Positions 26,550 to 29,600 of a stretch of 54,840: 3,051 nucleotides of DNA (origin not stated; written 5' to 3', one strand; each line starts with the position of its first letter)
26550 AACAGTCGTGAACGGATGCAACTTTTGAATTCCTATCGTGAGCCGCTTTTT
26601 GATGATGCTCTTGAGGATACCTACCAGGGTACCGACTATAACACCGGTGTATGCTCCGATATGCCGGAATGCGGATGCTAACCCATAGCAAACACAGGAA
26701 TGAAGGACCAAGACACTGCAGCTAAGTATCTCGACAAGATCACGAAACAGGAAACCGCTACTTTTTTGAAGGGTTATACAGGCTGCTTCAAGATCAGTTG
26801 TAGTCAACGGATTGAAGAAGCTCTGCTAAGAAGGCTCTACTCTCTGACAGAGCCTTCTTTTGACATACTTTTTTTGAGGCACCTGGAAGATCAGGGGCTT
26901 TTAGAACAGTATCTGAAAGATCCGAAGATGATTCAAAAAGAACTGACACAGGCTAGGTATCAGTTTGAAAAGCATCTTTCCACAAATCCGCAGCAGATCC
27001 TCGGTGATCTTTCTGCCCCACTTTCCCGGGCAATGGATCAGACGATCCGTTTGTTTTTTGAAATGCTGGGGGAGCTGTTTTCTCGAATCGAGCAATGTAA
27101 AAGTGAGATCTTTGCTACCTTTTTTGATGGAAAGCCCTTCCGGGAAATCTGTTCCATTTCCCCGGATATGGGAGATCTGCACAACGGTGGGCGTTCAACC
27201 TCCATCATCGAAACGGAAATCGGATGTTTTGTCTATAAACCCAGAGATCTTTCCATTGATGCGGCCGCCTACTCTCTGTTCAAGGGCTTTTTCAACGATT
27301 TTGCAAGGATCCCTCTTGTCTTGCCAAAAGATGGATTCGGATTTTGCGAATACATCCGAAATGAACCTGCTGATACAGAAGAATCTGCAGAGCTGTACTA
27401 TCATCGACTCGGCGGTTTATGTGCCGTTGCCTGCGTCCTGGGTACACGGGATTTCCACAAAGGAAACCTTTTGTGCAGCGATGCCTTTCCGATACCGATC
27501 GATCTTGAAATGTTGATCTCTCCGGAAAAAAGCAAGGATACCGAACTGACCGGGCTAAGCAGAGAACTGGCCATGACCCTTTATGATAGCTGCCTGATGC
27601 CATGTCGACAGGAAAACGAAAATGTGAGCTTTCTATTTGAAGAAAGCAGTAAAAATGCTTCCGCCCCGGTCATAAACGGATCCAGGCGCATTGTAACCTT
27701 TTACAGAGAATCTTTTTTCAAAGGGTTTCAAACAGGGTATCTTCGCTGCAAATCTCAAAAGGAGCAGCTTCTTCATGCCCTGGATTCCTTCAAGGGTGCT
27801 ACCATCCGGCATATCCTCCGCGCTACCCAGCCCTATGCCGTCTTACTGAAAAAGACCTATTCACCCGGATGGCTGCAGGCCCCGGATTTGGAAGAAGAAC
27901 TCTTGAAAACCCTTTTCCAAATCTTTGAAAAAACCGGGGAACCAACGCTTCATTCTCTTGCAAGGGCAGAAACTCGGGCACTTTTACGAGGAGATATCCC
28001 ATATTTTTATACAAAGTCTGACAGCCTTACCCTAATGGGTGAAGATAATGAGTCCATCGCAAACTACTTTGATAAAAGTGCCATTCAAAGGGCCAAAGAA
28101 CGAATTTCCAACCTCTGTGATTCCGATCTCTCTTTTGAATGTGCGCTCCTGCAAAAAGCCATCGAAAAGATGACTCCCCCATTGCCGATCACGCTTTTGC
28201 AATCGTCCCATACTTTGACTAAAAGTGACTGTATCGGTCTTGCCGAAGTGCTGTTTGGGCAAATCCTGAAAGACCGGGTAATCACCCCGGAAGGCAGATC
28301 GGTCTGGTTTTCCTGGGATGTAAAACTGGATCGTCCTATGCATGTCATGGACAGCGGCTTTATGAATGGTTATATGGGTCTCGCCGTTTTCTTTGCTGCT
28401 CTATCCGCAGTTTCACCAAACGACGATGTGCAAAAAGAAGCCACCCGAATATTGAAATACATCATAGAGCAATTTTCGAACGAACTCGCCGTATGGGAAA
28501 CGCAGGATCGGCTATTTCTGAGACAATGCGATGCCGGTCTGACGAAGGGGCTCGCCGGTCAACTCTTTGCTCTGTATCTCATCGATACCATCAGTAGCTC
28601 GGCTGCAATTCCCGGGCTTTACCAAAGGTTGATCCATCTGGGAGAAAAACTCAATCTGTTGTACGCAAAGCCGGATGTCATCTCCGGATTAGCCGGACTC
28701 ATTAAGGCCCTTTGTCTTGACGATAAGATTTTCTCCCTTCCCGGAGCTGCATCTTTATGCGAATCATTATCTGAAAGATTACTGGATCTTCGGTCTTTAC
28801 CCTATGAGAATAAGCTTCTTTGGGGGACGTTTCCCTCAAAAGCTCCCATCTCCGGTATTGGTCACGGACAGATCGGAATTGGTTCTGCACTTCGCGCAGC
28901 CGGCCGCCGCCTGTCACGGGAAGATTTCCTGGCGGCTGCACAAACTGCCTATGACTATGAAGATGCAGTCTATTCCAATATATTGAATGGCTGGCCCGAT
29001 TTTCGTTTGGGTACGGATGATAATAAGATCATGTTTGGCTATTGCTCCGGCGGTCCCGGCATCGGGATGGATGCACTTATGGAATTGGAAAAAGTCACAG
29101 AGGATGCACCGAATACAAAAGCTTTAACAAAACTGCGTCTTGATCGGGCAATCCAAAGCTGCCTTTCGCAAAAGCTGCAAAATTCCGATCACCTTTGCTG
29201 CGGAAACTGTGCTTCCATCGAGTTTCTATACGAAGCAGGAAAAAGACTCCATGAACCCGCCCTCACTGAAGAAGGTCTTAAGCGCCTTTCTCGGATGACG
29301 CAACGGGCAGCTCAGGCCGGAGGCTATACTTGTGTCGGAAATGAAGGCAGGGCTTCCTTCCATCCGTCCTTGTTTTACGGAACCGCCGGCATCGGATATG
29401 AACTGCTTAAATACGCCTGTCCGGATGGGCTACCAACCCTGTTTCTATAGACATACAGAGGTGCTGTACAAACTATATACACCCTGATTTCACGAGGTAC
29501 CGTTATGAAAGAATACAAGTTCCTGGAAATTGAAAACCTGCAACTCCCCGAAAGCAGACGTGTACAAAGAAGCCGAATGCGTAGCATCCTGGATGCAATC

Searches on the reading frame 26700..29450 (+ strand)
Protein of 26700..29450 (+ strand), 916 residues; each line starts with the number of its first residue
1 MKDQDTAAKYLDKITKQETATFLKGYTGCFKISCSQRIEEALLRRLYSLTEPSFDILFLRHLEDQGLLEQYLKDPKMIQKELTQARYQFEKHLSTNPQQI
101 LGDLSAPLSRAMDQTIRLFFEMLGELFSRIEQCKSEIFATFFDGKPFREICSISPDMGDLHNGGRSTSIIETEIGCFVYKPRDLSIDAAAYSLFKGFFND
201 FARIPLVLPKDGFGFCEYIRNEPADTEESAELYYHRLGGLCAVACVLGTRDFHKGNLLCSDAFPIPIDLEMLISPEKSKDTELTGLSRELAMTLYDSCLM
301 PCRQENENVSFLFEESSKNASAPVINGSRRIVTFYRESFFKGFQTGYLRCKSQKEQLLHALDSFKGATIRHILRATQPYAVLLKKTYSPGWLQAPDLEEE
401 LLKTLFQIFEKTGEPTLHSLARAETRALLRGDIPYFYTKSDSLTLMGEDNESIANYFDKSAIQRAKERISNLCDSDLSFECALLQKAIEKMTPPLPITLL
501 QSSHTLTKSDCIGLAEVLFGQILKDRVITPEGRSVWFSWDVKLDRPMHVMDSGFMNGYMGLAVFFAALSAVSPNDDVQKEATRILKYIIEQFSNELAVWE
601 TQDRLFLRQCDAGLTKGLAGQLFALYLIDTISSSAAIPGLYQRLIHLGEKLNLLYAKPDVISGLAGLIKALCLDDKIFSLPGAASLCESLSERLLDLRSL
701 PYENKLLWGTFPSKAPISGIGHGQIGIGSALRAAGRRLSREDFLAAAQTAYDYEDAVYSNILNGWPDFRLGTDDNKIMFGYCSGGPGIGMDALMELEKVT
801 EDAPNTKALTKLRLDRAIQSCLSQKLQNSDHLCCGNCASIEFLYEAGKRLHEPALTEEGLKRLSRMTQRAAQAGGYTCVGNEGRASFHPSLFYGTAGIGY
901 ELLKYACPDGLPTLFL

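Call 3: search_protein_families(library=pfam, proteins=[window:26700-29450:+], max_evalue=0.01)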
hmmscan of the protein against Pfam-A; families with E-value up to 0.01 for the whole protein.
window:26700-29450:+ (916 aa): 2 families
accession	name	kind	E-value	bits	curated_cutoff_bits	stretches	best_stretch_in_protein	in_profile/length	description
PF13575.12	DUF4135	-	7.4e-62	210.1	29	2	108-314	4-224/378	Domain of unknown function (DUF4135)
PF05147.19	LANC_like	-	3.7e-35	121.6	23.2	1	549-915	2-349/350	Lanthionine synthetase C-like protein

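Call 4: search_protein_families(library=ncbifam, proteins=[window:26700-29450:+], max_evalue=0.01)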
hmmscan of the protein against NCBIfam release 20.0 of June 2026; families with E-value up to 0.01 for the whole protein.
window:26700-29450:+ (916 aa): 3 families
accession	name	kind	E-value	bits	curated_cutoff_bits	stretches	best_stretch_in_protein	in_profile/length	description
TIGR03897.1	lanti_2_LanM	subfamily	5.6e-143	477.8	304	2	316-907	346-931/932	type 2 lanthipeptide synthetase LanM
NF038150.1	lanthi_synth_IV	equivalog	1.8e-16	59.7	650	1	595-898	538-836/851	class IV lanthionine synthetase LanL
NF038151.1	lanthi_synth_III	equivalog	8.6e-07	27.7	575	1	608-898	560-828/833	class III lanthionine synthetase LanKC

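Call 6: find_related_loci(query=window:26700-29450:+, collection=genome_contigs, flank=6000)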
Query window:26700-29450:+ (916 aa) in genome_contigs; peptide patterns used: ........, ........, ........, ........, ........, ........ (x = any residue, [..] = any of these).
88 stretches matched a pattern, but none encodes a relative of the query by tblastn (E <= 1e-3).

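Call 7: find_homologous_proteins(query=window:26700-29450:+, max_evalue=1e-20)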
Query window:26700-29450:+ (916 aa): 25 proteins with E <= 1e-20 among 8000 candidates.
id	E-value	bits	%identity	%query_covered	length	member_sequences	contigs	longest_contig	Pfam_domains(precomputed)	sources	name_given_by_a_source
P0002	0.0e+0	1931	100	92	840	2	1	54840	PF13575.13,PF05147.20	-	-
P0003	1.4e-282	958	48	99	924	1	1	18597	PF13575.13,PF05147.20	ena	-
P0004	1.6e-167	577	36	99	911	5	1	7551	PF13575.13,PF05147.20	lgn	-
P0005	2.3e-95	339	30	96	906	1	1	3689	PF13575.13,PF05147.20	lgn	-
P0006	7.6e-94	334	32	67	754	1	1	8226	PF13575.13,PF05147.20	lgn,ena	-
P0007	5.2e-85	304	29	98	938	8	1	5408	PF13575.13,PF05147.20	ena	-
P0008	1.9e-80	289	29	88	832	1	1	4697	PF13575.13,PF05147.20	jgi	jgi:lantibiotic modifying enzyme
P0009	1.1e-67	247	27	88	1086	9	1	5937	PF13575.13,PF05147.20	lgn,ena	-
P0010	1.4e-61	227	26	88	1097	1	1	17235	PF13575.13,PF05147.20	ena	-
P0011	2.1e-57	213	25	88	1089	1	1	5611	PF13575.13,PF05147.20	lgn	-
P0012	1.4e-56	210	27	91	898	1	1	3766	PF13575.13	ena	-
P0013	1.5e-53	200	25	96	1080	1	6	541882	PF13575.13,PF05147.20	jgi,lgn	-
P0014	6.8e-53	198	24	90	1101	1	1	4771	PF13575.13,PF05147.20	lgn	-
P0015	1.8e-52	197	25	96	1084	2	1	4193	PF13575.13,PF05147.20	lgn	-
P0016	4.9e-50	189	25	88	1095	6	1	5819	PF13575.13,PF05147.20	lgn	-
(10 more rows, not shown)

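Call 8: find_encoding_contigs(protein=P0003, flank=8000, max_places=3)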
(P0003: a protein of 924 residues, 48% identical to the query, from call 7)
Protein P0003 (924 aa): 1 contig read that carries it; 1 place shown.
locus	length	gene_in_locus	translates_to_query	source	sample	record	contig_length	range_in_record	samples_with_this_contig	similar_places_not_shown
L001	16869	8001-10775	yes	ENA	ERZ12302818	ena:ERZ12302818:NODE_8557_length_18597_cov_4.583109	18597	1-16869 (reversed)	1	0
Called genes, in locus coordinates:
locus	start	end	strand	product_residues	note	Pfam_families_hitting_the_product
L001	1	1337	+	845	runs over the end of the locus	PF03235:GmrSD_N, PF07510:GmrSD_C, PF14088:DUF4268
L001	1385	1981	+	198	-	-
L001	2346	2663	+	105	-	-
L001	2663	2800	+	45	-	-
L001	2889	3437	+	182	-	PF05713:MobC (weak)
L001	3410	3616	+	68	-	-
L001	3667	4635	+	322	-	-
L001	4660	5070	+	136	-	-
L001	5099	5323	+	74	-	PF09035:Tn916-Xis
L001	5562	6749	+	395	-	PF14659:Phage_int_SAM_3, PF22022:Phage_int_M (weak), PF00589:Phage_integrase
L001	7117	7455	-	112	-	-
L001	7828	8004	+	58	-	-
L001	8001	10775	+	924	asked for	PF13575:DUF4135, PF05147:LANC_like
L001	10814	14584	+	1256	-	PF00580:UvrD-helicase, PF13245:AAA_19, PF13361:UvrD_C, PF13538:UvrD_C_2 (faint), PF13361:UvrD_C (weak)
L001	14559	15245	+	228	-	PF09563:RE_LlaJI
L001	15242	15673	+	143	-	PF09563:RE_LlaJI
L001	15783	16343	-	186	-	-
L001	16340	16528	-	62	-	-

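Call 9: find_encoding_contigs(protein=P0004, flank=8000, max_places=3)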
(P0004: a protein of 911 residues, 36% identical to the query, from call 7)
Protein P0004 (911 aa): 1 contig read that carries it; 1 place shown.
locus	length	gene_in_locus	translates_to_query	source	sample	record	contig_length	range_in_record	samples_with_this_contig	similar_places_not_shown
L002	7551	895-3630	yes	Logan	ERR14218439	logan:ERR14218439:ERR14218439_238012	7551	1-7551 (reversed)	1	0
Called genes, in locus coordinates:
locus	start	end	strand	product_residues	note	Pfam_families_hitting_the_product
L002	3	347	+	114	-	?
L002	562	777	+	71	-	-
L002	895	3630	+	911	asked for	PF13575:DUF4135, PF05147:LANC_like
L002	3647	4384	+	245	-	PF00485:PRK (weak)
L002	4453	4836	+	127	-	PF00903:Glyoxalase, PF13468:Glyoxalase_3 (faint), PF13669:Glyoxalase_4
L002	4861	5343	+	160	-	-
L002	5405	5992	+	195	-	PF07081:DUF1349, PF17851:GH43_C2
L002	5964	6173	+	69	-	-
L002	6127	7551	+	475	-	?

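Call 10: find_encoding_contigs(protein=P0005, flank=8000, max_places=3)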
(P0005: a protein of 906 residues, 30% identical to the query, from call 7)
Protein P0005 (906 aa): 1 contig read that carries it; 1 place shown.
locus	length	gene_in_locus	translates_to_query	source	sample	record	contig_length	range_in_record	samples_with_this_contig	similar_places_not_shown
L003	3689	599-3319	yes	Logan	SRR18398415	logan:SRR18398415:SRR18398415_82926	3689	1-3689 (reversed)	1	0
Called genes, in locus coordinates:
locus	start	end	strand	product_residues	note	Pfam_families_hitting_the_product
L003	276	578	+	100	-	-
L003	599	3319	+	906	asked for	PF13575:DUF4135, PF05147:LANC_like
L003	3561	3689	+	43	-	?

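Call 14: search_protein_families(library=padloc, proteins=[window:26700-29450:+], max_evalue=0.01)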
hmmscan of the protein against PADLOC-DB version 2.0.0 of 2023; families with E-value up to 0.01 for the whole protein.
window:26700-29450:+ (916 aa): 0 families

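Call 37: find_related_loci(query=A1, collection=metagenome_contigs, flank=10000)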
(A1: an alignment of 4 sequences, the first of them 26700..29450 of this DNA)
Query A1 (916 aa) in metagenome_contigs; peptide patterns used: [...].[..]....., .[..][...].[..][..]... (x = any residue, [..] = any of these).
118 stretches matched a pattern; 36 encode a relative of the query (tblastn E <= 1e-3); 36 distinct loci.
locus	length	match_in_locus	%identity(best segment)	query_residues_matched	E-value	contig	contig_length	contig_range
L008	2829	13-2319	38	141-916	0e+0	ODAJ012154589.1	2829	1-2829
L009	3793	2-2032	36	233-916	1e-147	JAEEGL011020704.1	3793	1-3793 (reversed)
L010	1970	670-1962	38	13-445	2e-84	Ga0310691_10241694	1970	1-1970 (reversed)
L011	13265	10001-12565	25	106-909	3e-63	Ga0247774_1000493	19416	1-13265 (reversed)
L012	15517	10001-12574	26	108-916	2e-58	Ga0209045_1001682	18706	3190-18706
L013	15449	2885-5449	25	108-916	1e-58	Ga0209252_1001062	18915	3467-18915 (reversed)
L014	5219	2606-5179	24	108-916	2e-58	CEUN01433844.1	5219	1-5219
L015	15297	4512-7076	25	108-916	5e-58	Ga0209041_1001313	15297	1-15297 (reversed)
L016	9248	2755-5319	25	108-916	4e-57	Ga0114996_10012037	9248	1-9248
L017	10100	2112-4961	25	14-916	9e-56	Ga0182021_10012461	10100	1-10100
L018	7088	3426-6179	25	45-915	8e-56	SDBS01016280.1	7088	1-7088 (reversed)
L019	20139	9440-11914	25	142-904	2e-50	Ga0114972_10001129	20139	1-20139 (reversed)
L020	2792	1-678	40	681-916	3e-49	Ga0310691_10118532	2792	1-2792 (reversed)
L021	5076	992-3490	26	125-915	6e-48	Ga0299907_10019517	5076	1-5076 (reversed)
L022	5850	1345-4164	23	28-916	6e-45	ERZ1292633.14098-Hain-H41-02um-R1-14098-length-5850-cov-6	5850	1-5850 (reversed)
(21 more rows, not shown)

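Call 44: search_solved_structures(query=window:26700-29450:+, max_evalue=0.001, show_alignments=1)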
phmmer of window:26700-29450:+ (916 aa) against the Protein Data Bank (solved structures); distinct sequences matched with E-value up to 0.001: 2.
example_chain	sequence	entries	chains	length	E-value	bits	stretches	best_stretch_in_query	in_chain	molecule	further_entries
6st5_A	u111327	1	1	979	1e-45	159.5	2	318-906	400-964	LicM2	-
5dzt_A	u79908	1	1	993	3.3e-29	104.8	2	318-576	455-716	CylM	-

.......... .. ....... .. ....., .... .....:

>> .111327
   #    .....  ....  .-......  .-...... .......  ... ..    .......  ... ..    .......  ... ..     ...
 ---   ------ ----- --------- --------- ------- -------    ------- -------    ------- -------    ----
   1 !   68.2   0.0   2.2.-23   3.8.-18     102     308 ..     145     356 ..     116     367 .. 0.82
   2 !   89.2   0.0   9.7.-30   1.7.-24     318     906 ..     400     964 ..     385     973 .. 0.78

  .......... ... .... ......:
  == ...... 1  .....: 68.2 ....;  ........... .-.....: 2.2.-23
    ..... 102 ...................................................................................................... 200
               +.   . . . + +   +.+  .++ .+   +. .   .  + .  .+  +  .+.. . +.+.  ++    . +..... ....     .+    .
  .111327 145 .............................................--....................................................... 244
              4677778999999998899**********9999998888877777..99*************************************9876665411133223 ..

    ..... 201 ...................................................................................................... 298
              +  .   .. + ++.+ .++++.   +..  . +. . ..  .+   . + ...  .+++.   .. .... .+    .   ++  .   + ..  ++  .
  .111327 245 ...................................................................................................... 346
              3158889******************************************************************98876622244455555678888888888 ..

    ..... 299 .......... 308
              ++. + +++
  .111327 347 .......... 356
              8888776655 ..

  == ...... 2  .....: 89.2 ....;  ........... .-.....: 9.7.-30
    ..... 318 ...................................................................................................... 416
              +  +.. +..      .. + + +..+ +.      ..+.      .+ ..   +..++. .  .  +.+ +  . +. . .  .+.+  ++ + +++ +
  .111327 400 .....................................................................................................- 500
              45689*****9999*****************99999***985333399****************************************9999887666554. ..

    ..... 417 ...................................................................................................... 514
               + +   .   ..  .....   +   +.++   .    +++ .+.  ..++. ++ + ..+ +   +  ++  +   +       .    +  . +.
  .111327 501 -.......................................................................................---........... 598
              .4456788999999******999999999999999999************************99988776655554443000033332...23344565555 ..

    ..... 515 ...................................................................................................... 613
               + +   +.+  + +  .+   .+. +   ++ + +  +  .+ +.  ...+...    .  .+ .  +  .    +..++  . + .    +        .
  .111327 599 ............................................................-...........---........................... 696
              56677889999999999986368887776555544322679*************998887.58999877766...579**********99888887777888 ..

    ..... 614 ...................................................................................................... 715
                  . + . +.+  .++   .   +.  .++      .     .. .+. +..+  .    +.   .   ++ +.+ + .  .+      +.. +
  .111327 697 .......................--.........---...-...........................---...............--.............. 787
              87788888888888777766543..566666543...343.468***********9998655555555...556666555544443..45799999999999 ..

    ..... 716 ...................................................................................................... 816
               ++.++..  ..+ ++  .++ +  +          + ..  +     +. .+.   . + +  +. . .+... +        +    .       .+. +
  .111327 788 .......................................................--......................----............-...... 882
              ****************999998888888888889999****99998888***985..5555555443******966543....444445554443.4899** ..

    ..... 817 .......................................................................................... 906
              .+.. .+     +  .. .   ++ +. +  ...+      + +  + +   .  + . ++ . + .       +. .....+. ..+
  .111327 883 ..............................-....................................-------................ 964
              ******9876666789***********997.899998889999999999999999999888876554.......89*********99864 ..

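Call 63: find_related_loci(query=A1, collection=viral_contigs, flank=8000)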
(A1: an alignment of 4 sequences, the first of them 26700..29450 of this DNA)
Query A1 (916 aa) in viral_contigs; peptide patterns used: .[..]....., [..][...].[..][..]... (x = any residue, [..] = any of these).
36 stretches matched a pattern, but none encodes a relative of the query by tblastn (E <= 1e-3).
